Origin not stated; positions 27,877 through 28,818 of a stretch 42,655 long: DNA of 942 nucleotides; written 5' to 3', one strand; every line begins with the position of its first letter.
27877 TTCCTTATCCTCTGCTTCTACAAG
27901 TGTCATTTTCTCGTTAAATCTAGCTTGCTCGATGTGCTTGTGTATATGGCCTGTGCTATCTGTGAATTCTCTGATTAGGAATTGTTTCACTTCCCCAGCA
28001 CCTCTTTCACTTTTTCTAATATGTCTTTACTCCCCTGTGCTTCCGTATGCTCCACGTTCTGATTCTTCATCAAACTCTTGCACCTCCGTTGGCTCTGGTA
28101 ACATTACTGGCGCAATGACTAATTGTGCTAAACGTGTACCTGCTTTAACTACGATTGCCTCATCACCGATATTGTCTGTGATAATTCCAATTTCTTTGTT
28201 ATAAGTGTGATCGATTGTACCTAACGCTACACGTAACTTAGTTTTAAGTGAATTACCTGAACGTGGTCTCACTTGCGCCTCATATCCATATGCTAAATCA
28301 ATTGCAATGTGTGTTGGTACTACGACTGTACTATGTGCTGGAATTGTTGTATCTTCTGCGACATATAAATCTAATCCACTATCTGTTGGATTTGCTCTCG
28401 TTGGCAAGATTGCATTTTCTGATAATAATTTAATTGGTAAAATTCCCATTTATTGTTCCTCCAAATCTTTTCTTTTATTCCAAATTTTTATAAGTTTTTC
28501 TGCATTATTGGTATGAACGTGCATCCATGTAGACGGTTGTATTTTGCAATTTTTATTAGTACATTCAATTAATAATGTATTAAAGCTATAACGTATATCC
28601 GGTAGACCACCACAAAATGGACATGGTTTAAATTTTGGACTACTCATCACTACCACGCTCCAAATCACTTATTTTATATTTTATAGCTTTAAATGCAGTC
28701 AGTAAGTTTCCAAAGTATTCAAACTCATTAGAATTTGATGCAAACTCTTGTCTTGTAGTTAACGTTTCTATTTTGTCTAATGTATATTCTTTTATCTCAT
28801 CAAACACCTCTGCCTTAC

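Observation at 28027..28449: Short trimeric dUTPase lacking the insert of 80alpha/phi11-type Duts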

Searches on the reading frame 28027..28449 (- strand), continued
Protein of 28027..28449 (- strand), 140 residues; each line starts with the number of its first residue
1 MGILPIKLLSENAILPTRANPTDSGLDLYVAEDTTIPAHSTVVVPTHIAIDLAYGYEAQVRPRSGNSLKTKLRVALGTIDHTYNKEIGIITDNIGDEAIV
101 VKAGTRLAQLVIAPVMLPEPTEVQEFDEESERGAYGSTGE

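Call 21: find_homologous_proteins(query=window:28027-28449:-, max_evalue=1e-10)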
Query window:28027-28449:- (140 aa): 7717 proteins with E <= 1e-10 among 8000 candidates; the best 120 are listed.
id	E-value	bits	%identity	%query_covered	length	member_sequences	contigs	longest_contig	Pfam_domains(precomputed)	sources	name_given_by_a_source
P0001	9.9e-82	290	97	100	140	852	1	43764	PF00692.25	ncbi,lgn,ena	-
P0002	1.3e-81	289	98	99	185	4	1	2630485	PF00692.25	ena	-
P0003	1.3e-81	289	98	99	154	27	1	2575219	PF00692.25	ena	-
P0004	2.7e-81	288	97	100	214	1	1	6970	PF00692.25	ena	-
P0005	1.5e-75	270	93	100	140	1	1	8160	PF00692.25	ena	-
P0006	7.5e-75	267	93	100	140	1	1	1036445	PF00692.25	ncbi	ncbi:dUTP diphosphatase [Staphylococcus hominis]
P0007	2.0e-74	266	90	100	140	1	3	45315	PF00692.25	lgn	-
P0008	2.9e-74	265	92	100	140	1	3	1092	PF00692.25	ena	-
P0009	9.2e-74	264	91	100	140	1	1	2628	PF00692.25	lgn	-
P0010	2.6e-73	262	90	100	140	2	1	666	PF00692.25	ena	-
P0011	5.7e-73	261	91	100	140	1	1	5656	PF00692.25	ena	-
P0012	1.0e-72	260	89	100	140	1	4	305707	PF00692.25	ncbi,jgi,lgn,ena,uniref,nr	ncbi:dUTP diphosphatase [Staphylococcus hominis]|jgi:dUTP pyrophosphatase|uniref:dUTP diphosphatase 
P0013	1.1e-71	257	88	100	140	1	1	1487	PF00692.25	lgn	-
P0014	1.1e-71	257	89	100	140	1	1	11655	PF00692.25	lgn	-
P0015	2.0e-70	253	88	100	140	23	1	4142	PF00692.25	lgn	-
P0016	2.0e-70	253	86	100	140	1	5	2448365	PF00692.25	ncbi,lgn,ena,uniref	ncbi:dUTP diphosphatase [Staphylococcus capitis subsp. urealyticus]|uniref:dUTP diphosphatase n=1 Ta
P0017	2.3e-70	253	88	100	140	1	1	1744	PF00692.25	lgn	-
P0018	8.9e-69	248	86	98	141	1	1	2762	PF00692.25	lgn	-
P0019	2.8e-68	246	84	100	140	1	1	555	PF00692.25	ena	-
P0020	6.3e-68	245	83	100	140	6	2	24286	PF00692.25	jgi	-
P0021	9.8e-68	244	87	98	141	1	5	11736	PF00692.25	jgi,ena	-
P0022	8.8e-65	235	83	98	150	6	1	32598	PF00692.25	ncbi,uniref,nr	ncbi:dUTP diphosphatase [Staphylococcus haemolyticus]|uniref:dUTP diphosphatase n=1 Tax=Staphylococc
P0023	9.5e-65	235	81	100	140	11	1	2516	PF00692.25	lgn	-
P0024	5.3e-63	229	98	79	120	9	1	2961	PF00692.25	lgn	-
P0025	3.4e-59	217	78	98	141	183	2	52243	PF00692.25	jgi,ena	-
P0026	6.3e-58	213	74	98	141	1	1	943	PF00692.25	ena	-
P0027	1.4e-57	211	75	98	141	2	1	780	PF00692.25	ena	-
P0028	1.8e-57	211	74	100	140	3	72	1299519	PF00692.25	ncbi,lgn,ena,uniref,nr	ncbi:dUTP diphosphatase [Staphylococcus auricularis]|uniref:dUTP diphosphatase n=1 Tax=Staphylococcu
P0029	2.2e-57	211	74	98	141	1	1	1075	PF00692.25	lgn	-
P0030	3.4e-57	210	74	100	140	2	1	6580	PF00692.25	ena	-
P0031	4.7e-57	210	74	100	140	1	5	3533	PF00692.25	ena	-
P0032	4.9e-57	210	73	100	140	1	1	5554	PF00692.25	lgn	-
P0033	9.6e-57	209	75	98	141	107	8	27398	PF00692.25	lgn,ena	-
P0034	1.8e-56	208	72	100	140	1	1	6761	PF00692.25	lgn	-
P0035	2.2e-56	208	72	98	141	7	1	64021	PF00692.25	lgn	-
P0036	2.5e-56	207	72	100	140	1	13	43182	PF00692.25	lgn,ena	-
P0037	3.4e-56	207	72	98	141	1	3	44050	PF00692.25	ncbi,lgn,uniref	ncbi:dUTP diphosphatase [Staphylococcus pasteuri]|uniref:dUTP diphosphatase n=1 Tax=Staphylococcus p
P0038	3.4e-56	207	73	98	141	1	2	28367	PF00692.25,PF22769.2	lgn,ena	-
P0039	3.5e-56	207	72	100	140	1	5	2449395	PF00692.25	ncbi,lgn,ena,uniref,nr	ncbi:dUTP diphosphatase [Staphylococcus pettenkoferi]|uniref:dUTP diphosphatase n=1 Tax=Staphylococc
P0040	3.6e-56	207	71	100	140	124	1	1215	PF00692.25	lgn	-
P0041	4.9e-56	206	71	100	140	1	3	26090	PF00692.25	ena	-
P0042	6.1e-56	206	74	97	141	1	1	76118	PF00692.25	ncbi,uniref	ncbi:dUTP diphosphatase [Staphylococcus simulans]|uniref:dUTP diphosphatase n=1 Tax=Staphylococcus s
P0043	9.3e-56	206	73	98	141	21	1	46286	PF00692.25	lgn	-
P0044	1.5e-55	205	73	98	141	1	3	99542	PF00692.25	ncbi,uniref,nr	ncbi:dUTP diphosphatase [Staphylococcus pasteuri]|uniref:dUTP diphosphatase n=1 Tax=Staphylococcus p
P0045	1.6e-55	205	74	98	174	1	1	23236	PF00692.25,PF22769.2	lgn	-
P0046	1.6e-55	205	73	100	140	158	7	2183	PF00692.25,PF22769.2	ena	-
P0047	2.3e-55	204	72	98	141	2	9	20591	PF00692.25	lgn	-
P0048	3.0e-55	204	70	100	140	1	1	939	PF00692.25,PF22769.2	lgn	-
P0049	3.1e-55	204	72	98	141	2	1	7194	PF00692.25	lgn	-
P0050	3.5e-55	204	73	98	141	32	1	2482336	PF00692.25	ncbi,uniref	ncbi:dUTP diphosphatase [Staphylococcus capitis]|uniref:dUTP diphosphatase n=1 Tax=Staphylococcus ca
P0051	3.6e-55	204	72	100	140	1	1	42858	PF00692.25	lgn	-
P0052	3.7e-55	204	73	99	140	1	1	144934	PF00692.25,PF22769.2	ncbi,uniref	ncbi:dUTP diphosphatase [Staphylococcus simulans]|uniref:dUTP diphosphatase n=1 Tax=Staphylococcus s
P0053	7.3e-55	203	74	98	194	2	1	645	PF00692.25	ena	-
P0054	8.0e-55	203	72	99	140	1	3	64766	PF00692.25,PF22769.2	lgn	-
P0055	8.3e-55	202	71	100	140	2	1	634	PF00692.25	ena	-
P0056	9.5e-55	202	73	98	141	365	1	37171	PF00692.25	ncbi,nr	ncbi:MAG: dUTP diphosphatase [Staphylococcus epidermidis]|nr:dUTP diphosphatase [Staphylococcus epid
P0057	1.3e-54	202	73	98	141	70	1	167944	PF00692.25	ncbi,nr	ncbi:dUTP diphosphatase [Staphylococcus epidermidis]|nr:dUTP diphosphatase [Staphylococcus epidermid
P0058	1.4e-54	202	72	96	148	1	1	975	PF00692.25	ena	-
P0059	1.8e-54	201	74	98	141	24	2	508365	PF00692.25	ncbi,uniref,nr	ncbi:putative dUTP pyrophosphatase [uncultured Caudovirales phage]|uniref:dUTP diphosphatase n=1 Tax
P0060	1.8e-54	201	71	100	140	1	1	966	PF00692.25,PF22769.2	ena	-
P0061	1.9e-54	201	73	99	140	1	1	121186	PF00692.25,PF22769.2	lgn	-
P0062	2.5e-54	201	73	98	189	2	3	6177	PF00692.25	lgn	-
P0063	2.9e-54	201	71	99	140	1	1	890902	PF00692.25,PF22769.2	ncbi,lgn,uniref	ncbi:dUTP diphosphatase [Staphylococcus simulans]|uniref:dUTP diphosphatase n=1 Tax=Staphylococcus s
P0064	3.2e-54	201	70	97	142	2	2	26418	PF00692.25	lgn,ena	-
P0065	4.7e-54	200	72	97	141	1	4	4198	PF00692.25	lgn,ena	-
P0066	9.1e-54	199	72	98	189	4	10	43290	PF00692.25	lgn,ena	-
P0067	1.1e-53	199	72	100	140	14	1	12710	PF00692.25,PF22769.2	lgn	-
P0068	1.1e-53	199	69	100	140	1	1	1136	PF00692.25,PF22769.2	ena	-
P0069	1.4e-53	199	71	99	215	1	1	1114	PF00692.25,PF22769.2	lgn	-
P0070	1.7e-53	198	70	99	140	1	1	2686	PF00692.25,PF22769.2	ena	-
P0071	1.8e-53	198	71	97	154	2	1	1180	PF00692.25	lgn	-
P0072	2.2e-53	198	73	96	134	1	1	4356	PF00692.25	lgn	-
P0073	2.2e-53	198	71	97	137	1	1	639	PF00692.25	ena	-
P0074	2.2e-53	198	71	99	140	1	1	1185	PF00692.25,PF22769.2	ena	-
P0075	2.9e-53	197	72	97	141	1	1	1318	PF00692.25,PF22769.2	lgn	-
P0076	3.9e-53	197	71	99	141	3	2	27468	PF00692.25,PF22769.2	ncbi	ncbi:TPA: dUTP diphosphatase [Staphylococcus aureus]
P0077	5.0e-53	197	71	99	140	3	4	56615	PF00692.25,PF22769.2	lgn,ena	-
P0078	5.2e-53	197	70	99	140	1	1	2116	PF00692.25,PF22769.2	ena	-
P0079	6.0e-53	196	70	99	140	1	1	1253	PF00692.25,PF22769.2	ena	-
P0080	6.3e-53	196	69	100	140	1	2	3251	PF00692.25,PF22769.2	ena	-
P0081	8.2e-53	196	69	100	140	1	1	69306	PF00692.25,PF22769.2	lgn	-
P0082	1.0e-52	196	71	97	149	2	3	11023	PF00692.25,PF22769.2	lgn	-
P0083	1.1e-52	196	69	98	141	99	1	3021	PF00692.25,PF22769.2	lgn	-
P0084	1.3e-52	195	71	98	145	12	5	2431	PF00692.25,PF22769.2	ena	-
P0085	2.1e-52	195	69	100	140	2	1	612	PF00692.25,PF22769.2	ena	-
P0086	2.5e-52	194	71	99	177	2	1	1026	PF00692.25,PF22769.2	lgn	-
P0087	3.0e-52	194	68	99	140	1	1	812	PF00692.25,PF22769.2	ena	-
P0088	3.1e-52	194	69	100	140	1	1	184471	PF00692.25,PF22769.2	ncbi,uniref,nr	ncbi:dUTP diphosphatase [Mammaliicoccus fleurettii]|uniref:dUTP diphosphatase n=1 Tax=Mammaliicoccus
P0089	3.7e-52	194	68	99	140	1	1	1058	PF00692.25,PF22769.2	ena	-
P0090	5.3e-52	193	68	99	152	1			PF00692.25,PF22769.2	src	-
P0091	6.5e-52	193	71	99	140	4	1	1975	PF00692.25,PF22769.2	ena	-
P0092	6.6e-52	193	68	99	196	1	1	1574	PF00692.25,PF22769.2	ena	-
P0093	6.9e-52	193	67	97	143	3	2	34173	PF00692.25,PF22769.2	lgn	-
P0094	8.2e-52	193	69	100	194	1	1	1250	PF00692.25,PF22769.2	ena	-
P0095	9.2e-52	193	68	99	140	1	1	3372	PF00692.25,PF22769.2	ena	-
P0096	1.2e-51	192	69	99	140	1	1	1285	PF00692.25,PF22769.2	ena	-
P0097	1.2e-51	192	69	100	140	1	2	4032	PF00692.25,PF22769.2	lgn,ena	-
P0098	1.2e-51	192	69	100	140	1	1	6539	PF00692.25,PF22769.2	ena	-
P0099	1.3e-51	192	68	99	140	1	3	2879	PF00692.25,PF22769.2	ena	-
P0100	1.4e-51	192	68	99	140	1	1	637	PF00692.25,PF22769.2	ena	-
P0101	1.8e-51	192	70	100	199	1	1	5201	PF00692.25,PF22769.2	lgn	-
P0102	1.8e-51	192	67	97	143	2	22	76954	PF00692.25,PF22769.2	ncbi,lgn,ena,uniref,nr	ncbi:dUTP diphosphatase [Staphylococcus nepalensis]|uniref:dUTP diphosphatase n=1 Tax=Staphylococcus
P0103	2.6e-51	191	69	98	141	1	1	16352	PF00692.25,PF22769.2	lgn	-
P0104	4.0e-51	191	67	99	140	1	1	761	PF00692.25,PF22769.2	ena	-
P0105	4.1e-51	191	67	100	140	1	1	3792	PF00692.25,PF22769.2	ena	-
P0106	4.3e-51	190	70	99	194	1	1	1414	PF00692.25,PF22769.2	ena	-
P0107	4.9e-51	190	68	100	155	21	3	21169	PF00692.25,PF22769.2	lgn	-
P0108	5.2e-51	190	69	99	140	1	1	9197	PF00692.25,PF22769.2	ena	-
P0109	5.4e-51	190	66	99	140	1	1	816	PF00692.25,PF22769.2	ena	-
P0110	6.0e-51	190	71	98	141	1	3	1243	PF00692.25,PF22769.2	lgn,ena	-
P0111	6.6e-51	190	69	99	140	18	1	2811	PF00692.25,PF22769.2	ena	-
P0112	6.8e-51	190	69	98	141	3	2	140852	PF00692.25,PF22769.2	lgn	-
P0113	7.5e-51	190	70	99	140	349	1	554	PF00692.25,PF22769.2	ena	-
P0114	8.7e-51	189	69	99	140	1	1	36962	PF00692.25,PF22769.2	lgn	-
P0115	1.1e-50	189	70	99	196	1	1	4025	PF00692.25,PF22769.2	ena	-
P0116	1.1e-50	189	68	99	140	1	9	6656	PF00692.25,PF22769.2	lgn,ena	-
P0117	1.2e-50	189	69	99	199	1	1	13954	PF00692.25,PF22769.2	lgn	-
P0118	1.5e-50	189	69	99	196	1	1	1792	PF00692.25,PF22769.2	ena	-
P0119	1.7e-50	189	66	97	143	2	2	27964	PF00692.25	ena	-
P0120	2.5e-50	188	68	99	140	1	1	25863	PF00692.25,PF22769.2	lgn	-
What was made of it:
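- There are 7717 hits at E<=1e-10, including proteins named dUTP diphosphatase from many coagulase-negative staphylococci (call 21).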

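Call 43: search_dna_similar(query=window:28027-28449:-, collection=phages, mode=protein, max_rows=60, rows=best, max_evalue=1e-30)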
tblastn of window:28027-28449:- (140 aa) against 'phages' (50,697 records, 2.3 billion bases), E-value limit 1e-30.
Records with a match: 80; places in all: 80; records where one place covers at least 80% of the query: 80.
Best place of each record, by identity: 90-95% 3; 60-80% 23; <60% 54.
By first word of the organism name: Staphylococcus 77; Mammaliicoccus 3.
By host as written in the record: Staphylococcus sp. 16; Staphylococcus aureus 9; Staphylococcus carnosus TM300 8; Staphylococcus xylosus M1997-2/10 5; Mammaliicoccus vitulinus C5817 4; Staphylococcus epidermidis 3; Mammaliicoccus vitulinus C6867 3; Mammaliicoccus sciuri C6854 3; and 22 more.
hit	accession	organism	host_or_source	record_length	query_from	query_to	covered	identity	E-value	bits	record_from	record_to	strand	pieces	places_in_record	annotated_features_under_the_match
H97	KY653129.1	Staphylococcus phage IME1365_01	Staphylococcus haemolyticus IME1365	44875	1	140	100%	94.3%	3e-81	265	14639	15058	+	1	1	deoxyuridine 5'-triphosphate nucleotidohydrolase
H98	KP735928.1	Staphylococcus phage IME-SA4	Staphylococcus haemolyticus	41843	1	140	100%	92.1%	2e-79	259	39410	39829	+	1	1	dUTP pyrophosphatase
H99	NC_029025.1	Staphylococcus phage IME-SA4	Staphylococcus haemolyticus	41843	1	140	100%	92.1%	2e-79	259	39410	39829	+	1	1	dUTPase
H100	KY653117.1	Staphylococcus phage IME1323_01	Staphylococcus caprae IME1323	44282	4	140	98%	75.9%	6e-57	195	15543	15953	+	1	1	deoxyuridine 5'-triphosphate nucleotidohydrolase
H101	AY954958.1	Staphylococcus phage 37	-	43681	1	140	100%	73.6%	1e-59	203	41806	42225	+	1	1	ORF036 | ORF065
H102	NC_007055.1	Staphylococcus phage 37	Staphylococcus aureus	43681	1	140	100%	73.6%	1e-59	203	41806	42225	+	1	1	dUTPase | ORF065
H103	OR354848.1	Staphylococcus phage S-CoN_Ph25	Staphylococcus sp.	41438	4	140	98%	75.2%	6e-61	207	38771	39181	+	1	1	dUTPase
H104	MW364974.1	Staphylococcus virus vB_SepS_459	Staphylococcus epidermidis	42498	4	140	98%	75.2%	1e-60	206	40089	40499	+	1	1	dUTP diphosphatase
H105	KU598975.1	Staphylococcus phage CNPx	Staphylococcus epidermidis LM1680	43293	4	140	98%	75.2%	1e-60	206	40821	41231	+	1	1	deoxyuridine 5'-triphosphatenucleotidohydrolase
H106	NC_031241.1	Staphylococcus phage CNPx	Staphylococcus epidermidis LM1680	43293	4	140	98%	75.2%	1e-60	206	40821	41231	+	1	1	dUTPase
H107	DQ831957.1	Staphylococcus phage CNPH82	HER 414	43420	4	140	98%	75.2%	1e-60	206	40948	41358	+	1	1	putative dUTP pyrophosphatase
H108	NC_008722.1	Staphylococcus phage CNPH82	Staphylococcus epidermidis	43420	4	140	98%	75.2%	1e-60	206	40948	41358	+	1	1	dUTPase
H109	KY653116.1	Staphylococcus phage IME1318_01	Staphylococcus haemolyticus IME1318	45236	4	140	98%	73.7%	7e-58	198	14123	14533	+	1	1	deoxyuridine 5'-triphosphate nucleotidohydrolase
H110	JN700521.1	Staphylococcus phage StB20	Staphylococcus capitis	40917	4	140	98%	73.0%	9e-60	203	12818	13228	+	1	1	dUTPase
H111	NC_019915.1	Staphylococcus phage StB20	Staphylococcus capitis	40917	4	140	98%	73.0%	9e-60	203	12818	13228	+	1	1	dUTPase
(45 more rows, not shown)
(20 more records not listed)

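Call 46: predict_structure(alignment_id=A3)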
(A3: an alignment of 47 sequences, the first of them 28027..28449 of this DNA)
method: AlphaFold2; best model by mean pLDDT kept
length: 140 residues; sequences in the alignment: 47
mean_pLDDT: 88.9   pTM: 0.78
mean pLDDT of the five models: 88.9, 83.9, 83.2, 82.3, 79.2
residues with pLDDT >= 90: 100; 70-90: 27; 50-70: 10; < 50: 3
segments of 3 or more residues with pLDDT < 50: none
pLDDT, mean of each block of 10 residues (from residue 1): 89 94 91 97 97 93 76 91 94 95 95 89 88 55
secondary structure, 60 per line:
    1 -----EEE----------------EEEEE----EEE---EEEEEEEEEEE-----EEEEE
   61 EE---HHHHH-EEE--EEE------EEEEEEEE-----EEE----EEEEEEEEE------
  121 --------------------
elements in order: E6-8 E25-29 E34-36 E40-50 E56-62 H66-70 E72-74 E77-79 E86-93 E99-101 E106-114
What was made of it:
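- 28027..28449 (-): dut gene: 140-aa insert-less homotrimeric-type dUTPase (PH15 type), stop codon included. AlphaFold2 model with pLDDT 88.9 (call 46).
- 28156..28170 (-): Tight turn IGDEA (residues 94-98), at the site where phi11 and 80alpha Duts carry the motif VI insert. The AlphaFold2 model has strands 86-93 and 99-101 joined by this turn (call 46).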

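Call 48: fold_search(model_id=the predicted structure, library=pdb)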
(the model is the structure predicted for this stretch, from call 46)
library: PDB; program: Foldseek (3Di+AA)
matches with E <= 10: 871; with E <= 0.001: 244
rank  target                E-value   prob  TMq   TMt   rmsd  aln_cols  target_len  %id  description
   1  5cco                  1.3e-13  1.00  0.80  0.68   4.1       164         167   32  Staphylococcus bacteriophage 80alpha dUTPase with dUMP. (released 2016-05-11)
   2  5cct                  2.0e-13  1.00  0.80  0.67   4.2       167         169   32  Staphylococcus bacteriophage 80alpha dUTPase G164S mutant with dUpNHpp. (released 2016-05-11)
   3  7pwj_AAA              3.9e-13  1.00  0.78  0.79   5.4       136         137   41  dUTPase from human in complex with Stl (released 2022-12-28)
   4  8c8i_B                4.4e-13  1.00  0.77  0.84   3.5       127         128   41  Human dUTPase in complex with a potent proteinaceous inhibitor (Stl) (released 2024-05-01)
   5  1q5u_X                5.1e-13  1.00  0.77  0.82   4.1       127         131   41  HUMAN DUTP PYROPHOSPHATASE (released 2003-08-19)
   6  4ooq_A                5.1e-13  1.00  0.77  0.82   3.4       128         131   38  apo-dUTPase from Arabidopsis thaliana (released 2015-07-22)
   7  3zf6                  5.1e-13  1.00  0.78  0.65   5.4       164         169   32  Phage dUTPases control transfer of virulence genes by a proto-oncogenic G protein-like mechanism. (Staphylococcus bacter (released 2013-01-30)
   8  6h4c_G                5.4e-13  1.00  0.79  0.72   3.4       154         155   30  A polyamorous repressor: deciphering the evolutionary strategy used by the phage-inducible chromosomal islands to spre (released 2019-08-28)
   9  1q5h_C                5.7e-13  1.00  0.78  0.77   4.3       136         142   41  Human dUTP Pyrophosphatase complex with dUDP (released 2003-08-19)
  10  4wrk_A                6.1e-13  1.00  0.79  0.71   4.7       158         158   32  The 3D structure of D95N mutant DUTPase from phage phi11 of S. aureus reveals the molecular details for the coordinati (released 2015-12-23)
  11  4wrk_E                7.1e-13  1.00  0.78  0.72   4.3       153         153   31  The 3D structure of D95N mutant DUTPase from phage phi11 of S. aureus reveals the molecular details for the coordinati (released 2015-12-23)
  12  5nyz                  8.9e-13  1.00  0.80  0.67   3.8       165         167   31  Twist and induce: Dissecting the link between the enzymatic activity and the SaPI inducing capacity of the phage 80 dUTP (released 2017-09-20)
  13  6mjk                  8.9e-13  1.00  0.78  0.76   4.1       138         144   39  Crystal Structure of dUTP pyrophosphatase protein, from Naegleria fowleri in complex with deoxyuridine (released 2018-10-31)
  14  3zf3                  9.4e-13  1.00  0.80  0.73   3.2       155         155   30  Phage dUTPases control transfer of virulence genes by a proto-oncogenic G protein-like mechanism. (Staphylococcus bacter (released 2013-01-30)
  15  1q5h_B                9.9e-13  1.00  0.77  0.79   3.6       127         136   41  Human dUTP Pyrophosphatase complex with dUDP (released 2003-08-19)
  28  7pwj_BBB              1.8e-12  1.00  0.77  0.78   5.8       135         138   40  dUTPase from human in complex with Stl (released 2022-12-28)
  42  7dlv_B                3.0e-12  1.00  0.78  0.79   5.8       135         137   35  shrimp dUTPase in complex with Stl (released 2021-12-01)
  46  7pwj_DDD              3.3e-12  1.00  0.77  0.78   5.4       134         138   42  dUTPase from human in complex with Stl (released 2022-12-28)
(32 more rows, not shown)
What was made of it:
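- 28027..28449 (-): Foldseek top hits are 80alpha, phi11, human and M. tuberculosis dUTPases at TM about 0.8 (call 48).
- On Homotrimeric dUTPase (Pfam PF00692, TIGR00576): The top 50 Foldseek PDB hits are all dUTPases, at TM 0.76-0.81 normalised to the query (call 48).
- Their nearest solved relatives by identity include human Dut at 41% (call 48). The best structural matches are all dUTPases (call 48).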

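Call 57: search_protein_families(library=ncbifam, proteins=[window:28027-28449:-, L001:1489-1998:+, L003:1489-1914:+], max_evalue=0.00001)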
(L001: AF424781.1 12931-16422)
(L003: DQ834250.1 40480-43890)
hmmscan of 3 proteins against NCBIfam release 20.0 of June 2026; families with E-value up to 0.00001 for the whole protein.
window:28027-28449:- (140 aa): 3 families
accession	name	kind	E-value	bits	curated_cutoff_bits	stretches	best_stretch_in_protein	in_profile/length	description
TIGR00576.1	dut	superfamily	1.6e-34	118.7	102.55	1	6-140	4-143/143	dUTP diphosphatase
NF001862.0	PRK00601.1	equivalog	1e-30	106.3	103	1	9-139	13-148/150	dUTP diphosphatase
NF010561.0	PRK13956.1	equivalog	1.6e-09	37.8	223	1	10-139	13-146/147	dUTP diphosphatase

L001:1489-1998:+ (169 aa): 4 families
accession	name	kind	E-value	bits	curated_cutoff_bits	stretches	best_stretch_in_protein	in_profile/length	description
TIGR00576.1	dut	superfamily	4.2e-33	114.1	102.55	2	5-95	2-95/143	dUTP diphosphatase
NF001862.0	PRK00601.1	equivalog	1.7e-30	105.7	103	2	5-95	8-102/150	dUTP diphosphatase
TIGR02274.1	dCTP_deam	equivalog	2.4e-08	33.9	92.8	1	28-96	65-134/180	dCTP deaminase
NF010561.0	PRK13956.1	equivalog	1.4e-07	31.4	223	1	11-88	13-92/147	dUTP diphosphatase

L003:1489-1914:+ (141 aa): 3 families
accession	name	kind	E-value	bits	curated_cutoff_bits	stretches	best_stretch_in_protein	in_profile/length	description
TIGR00576.1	dut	superfamily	5.3e-37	126.7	102.55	1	5-141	2-143/143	dUTP diphosphatase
NF001862.0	PRK00601.1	equivalog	1.4e-31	109.1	103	1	5-140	8-148/150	dUTP diphosphatase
NF010561.0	PRK13956.1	equivalog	1.7e-10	40.9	223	1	11-140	13-146/147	dUTP diphosphatase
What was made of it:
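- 28027..28449 (-): TIGR00576 and NF001862 above their cut-offs (call 57).
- On Homotrimeric dUTPase (Pfam PF00692, TIGR00576): NF001862: 106.3 against 103 (call 57).
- Checked: Both match in one contiguous stretch, whereas phi11 Dut matches in two (call 57).
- The protein passes the NCBIfam equivalog cut-off (call 57). The protein is too short for that family, whose TIGR02274 profile is 180 positions long (call 57).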

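Call 58: search_protein_representatives(protein=window:28027-28449:-)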
Query: 140 residues. Proteins with E-value up to 0.001 (for the whole library): 22301; up to 1e-10: 5801; up to 1e-30: 16. The best 150 are listed.
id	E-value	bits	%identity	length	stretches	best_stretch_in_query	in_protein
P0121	1.2e-55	203.5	35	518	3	4-136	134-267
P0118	4.9e-51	188.6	69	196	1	3-139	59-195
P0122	2.1e-42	160.7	32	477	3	5-139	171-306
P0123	1.0e-41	158.4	88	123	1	1-92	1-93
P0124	1.2e-39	151.8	39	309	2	4-139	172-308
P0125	1.7e-39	151.3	56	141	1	3-139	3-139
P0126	1.9e-39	151.1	35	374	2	5-139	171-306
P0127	5.0e-36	140.1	58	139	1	5-139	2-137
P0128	2.8e-34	134.4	35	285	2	2-134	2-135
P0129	1.5e-33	132.0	56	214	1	4-139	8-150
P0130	1.9e-33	131.7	57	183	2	3-95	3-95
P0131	1.2e-32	129.1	55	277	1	4-139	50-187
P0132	1.4e-31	125.6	30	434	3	7-113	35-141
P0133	4.0e-31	124.2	33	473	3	7-118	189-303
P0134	8.6e-31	123.1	53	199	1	1-138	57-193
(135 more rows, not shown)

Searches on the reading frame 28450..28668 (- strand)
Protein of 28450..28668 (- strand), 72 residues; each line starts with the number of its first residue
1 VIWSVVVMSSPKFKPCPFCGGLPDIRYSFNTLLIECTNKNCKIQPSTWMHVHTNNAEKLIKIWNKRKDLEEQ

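Call 30: search_protein_families(library=pfam, proteins=[window:28450-28668:-], max_evalue=0.01)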
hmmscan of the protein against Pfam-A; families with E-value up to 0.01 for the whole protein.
window:28450-28668:- (72 aa): 2 families
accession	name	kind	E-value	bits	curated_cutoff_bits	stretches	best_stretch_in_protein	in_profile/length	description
PF14354.12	Lar_restr_allev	-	3.2e-08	34.1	28.6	1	13-67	3-58/58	Restriction alleviation protein Lar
PF22727.1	NCH2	-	0.0022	18.5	27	1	27-52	65-90/96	NACHT C-terminal Helical domain 2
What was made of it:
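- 28450..28668 (-): Upstream neighbour: 72-aa Lar-like restriction alleviation protein, whose stop codon abuts the dut ATG. PF14354 E=3.2e-8 (call 30).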
